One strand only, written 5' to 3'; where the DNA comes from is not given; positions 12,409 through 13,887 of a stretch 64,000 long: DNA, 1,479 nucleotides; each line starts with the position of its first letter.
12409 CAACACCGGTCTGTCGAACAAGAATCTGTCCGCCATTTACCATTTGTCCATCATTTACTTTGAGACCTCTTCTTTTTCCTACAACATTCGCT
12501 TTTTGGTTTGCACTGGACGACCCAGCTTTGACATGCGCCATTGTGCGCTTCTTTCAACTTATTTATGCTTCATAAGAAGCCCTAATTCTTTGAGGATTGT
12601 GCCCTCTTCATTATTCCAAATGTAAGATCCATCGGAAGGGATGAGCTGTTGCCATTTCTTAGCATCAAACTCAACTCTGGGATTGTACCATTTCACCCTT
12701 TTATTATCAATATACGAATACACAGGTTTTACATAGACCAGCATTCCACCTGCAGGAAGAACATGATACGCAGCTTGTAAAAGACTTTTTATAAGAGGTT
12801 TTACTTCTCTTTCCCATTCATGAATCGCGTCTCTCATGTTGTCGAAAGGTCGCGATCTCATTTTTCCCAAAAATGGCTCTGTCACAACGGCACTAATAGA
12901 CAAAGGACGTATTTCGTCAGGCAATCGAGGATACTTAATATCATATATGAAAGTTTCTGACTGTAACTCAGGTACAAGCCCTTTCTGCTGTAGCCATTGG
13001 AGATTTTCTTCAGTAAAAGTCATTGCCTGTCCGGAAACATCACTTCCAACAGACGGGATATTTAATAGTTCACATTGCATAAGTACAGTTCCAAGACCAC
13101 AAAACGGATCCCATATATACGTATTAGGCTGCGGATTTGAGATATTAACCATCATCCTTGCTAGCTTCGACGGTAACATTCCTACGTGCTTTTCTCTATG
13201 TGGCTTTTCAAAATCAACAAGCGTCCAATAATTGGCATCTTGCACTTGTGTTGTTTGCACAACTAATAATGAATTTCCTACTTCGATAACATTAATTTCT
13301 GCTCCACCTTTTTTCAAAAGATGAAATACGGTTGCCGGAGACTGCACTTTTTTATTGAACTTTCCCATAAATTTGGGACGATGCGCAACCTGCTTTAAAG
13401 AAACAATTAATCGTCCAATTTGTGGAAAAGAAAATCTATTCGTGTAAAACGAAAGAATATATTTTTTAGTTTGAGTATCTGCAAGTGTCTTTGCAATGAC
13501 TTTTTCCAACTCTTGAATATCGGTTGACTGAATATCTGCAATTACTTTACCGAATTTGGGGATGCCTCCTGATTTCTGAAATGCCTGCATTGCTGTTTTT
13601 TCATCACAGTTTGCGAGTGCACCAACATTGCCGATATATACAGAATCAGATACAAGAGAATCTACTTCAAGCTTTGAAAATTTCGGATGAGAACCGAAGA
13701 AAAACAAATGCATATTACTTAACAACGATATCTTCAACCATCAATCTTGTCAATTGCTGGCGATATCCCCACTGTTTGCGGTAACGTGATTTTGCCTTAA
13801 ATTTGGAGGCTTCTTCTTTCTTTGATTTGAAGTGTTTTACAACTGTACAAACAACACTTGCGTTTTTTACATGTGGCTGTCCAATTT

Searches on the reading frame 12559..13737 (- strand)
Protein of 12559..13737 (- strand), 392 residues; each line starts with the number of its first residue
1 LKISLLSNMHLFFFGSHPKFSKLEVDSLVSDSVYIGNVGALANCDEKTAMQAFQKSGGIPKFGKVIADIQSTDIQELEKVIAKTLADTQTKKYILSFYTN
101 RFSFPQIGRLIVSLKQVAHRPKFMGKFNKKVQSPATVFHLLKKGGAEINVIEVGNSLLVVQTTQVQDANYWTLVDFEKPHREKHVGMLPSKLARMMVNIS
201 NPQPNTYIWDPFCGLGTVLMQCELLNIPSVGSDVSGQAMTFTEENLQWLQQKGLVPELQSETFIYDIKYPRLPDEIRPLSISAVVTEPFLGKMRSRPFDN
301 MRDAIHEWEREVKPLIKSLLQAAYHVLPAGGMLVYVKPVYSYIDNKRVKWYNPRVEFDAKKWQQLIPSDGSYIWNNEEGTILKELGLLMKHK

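Call 61: search_protein_families(library=pfam, proteins=[window:12559-13737:-], max_evalue=0.0001)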
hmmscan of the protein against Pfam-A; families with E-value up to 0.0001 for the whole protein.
window:12559-13737:- (392 aa): 2 families
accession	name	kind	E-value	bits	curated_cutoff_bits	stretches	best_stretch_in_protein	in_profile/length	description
PF01555.25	N6_N4_Mtase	-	9.5e-08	32.7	26.7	1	162-239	127-216/221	DNA methylase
PF01170.24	UPF0020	-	1.2e-07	32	22.3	1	184-220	8-44/197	RMKL-like, methyltransferase domain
